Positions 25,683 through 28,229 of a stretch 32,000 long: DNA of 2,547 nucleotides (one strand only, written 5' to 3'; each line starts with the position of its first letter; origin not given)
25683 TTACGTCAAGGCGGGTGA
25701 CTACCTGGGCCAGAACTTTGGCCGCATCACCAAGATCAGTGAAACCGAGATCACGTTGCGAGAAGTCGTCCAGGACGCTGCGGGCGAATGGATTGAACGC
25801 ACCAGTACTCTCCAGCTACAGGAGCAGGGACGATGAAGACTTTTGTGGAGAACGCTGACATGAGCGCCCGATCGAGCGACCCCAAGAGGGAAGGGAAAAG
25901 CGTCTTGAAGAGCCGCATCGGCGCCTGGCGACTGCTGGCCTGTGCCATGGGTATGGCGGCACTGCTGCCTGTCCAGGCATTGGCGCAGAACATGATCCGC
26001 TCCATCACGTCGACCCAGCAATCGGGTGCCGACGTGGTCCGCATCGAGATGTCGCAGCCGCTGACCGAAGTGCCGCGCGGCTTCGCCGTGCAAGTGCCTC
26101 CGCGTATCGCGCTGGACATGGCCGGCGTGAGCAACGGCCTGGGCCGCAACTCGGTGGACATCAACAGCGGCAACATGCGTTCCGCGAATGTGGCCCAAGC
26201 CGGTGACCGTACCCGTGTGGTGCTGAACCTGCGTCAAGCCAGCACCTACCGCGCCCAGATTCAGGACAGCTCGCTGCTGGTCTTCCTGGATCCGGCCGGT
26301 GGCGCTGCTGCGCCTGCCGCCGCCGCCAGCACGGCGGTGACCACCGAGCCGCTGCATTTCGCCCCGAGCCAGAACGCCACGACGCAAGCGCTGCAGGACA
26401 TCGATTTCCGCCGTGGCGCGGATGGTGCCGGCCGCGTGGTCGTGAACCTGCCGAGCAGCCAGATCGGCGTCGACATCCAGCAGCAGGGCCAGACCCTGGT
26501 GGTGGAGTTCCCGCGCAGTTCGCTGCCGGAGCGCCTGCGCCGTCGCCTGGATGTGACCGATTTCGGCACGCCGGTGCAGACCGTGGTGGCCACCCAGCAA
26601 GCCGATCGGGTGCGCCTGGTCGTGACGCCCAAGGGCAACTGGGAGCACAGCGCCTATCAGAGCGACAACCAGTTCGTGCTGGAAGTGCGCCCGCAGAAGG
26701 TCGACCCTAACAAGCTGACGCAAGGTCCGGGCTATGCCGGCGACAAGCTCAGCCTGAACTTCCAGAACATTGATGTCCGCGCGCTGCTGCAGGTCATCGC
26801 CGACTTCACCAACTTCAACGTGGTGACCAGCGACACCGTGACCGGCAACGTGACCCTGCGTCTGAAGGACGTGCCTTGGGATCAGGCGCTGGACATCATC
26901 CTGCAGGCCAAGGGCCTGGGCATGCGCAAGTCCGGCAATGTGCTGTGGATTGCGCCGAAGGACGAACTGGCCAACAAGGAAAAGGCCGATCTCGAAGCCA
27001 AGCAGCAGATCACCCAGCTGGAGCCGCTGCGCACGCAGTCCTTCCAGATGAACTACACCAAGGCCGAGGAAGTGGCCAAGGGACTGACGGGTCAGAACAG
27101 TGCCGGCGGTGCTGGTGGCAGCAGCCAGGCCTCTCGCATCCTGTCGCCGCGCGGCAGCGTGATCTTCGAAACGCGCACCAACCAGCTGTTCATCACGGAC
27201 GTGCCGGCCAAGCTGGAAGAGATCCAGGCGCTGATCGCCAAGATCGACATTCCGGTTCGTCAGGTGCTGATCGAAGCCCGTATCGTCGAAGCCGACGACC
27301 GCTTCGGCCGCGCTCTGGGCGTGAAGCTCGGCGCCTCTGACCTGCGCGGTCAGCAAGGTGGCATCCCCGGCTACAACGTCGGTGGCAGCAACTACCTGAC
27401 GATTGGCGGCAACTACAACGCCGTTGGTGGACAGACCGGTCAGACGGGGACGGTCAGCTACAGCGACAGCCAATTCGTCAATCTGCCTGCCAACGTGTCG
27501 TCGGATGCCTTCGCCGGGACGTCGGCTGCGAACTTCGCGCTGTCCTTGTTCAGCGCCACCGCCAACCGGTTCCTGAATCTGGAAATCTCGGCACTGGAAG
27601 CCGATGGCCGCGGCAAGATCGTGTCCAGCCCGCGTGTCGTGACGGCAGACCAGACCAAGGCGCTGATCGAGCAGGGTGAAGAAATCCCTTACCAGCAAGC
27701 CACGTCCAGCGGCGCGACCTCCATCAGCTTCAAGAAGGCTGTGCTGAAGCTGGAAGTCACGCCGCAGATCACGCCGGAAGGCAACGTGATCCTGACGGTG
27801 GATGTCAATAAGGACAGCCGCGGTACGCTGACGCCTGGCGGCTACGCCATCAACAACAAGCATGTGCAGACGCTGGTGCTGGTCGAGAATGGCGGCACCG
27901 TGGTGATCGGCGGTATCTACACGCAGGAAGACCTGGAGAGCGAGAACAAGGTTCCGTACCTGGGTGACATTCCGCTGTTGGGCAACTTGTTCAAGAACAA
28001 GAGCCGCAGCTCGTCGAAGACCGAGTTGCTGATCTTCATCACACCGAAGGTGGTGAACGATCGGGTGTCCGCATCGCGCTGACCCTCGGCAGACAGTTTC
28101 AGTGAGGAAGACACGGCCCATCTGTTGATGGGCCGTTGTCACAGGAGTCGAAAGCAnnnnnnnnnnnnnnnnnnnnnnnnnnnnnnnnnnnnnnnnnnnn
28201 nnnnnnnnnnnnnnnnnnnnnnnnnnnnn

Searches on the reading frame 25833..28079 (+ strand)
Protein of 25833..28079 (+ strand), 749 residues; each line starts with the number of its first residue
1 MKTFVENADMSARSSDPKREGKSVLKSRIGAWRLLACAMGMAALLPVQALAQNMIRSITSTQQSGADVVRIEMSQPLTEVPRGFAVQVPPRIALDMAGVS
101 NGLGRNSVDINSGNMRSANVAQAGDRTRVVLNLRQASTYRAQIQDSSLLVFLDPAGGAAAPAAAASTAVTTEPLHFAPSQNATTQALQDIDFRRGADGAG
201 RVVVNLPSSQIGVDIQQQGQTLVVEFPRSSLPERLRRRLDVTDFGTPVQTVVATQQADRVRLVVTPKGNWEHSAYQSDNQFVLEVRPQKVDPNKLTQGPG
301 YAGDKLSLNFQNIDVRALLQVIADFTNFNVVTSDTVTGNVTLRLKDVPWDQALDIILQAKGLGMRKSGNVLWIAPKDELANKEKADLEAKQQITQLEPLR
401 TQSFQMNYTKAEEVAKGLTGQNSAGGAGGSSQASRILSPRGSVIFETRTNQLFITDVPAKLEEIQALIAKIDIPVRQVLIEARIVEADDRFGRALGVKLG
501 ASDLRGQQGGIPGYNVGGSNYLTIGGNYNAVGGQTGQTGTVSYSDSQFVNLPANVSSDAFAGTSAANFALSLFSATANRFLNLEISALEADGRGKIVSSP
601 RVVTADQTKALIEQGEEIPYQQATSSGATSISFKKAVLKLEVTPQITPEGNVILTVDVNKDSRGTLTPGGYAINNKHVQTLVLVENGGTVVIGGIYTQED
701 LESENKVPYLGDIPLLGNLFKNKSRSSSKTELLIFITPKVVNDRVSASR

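Call 55: search_protein_families(library=pfam, proteins=[window:25833-28079:+], max_evalue=10)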
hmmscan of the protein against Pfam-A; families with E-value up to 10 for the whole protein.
window:25833-28079:+ (749 aa): 5 families
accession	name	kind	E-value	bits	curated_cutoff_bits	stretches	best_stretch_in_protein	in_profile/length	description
PF00263.26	Secretin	-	3.4e-50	170.4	27.5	1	587-741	1-168/169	Bacterial type II and III secretion system protein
PF11741.13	AMIN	-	2.2e-37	127.6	20.5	2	189-291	1-100/101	AMIN domain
PF03958.22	Secretin_N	-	1.9e-13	50.8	28.2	1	401-477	1-69/69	Bacterial type II/III secretion system short domain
PF07660.19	STN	-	5.7e-10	39.3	28.4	1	329-376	2-52/52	Secretin and TonB N terminus short domain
PF21305.2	type_II_gspD_N0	-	2.2e-06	27.9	27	1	308-357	1-51/71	GspD-like, N0 domain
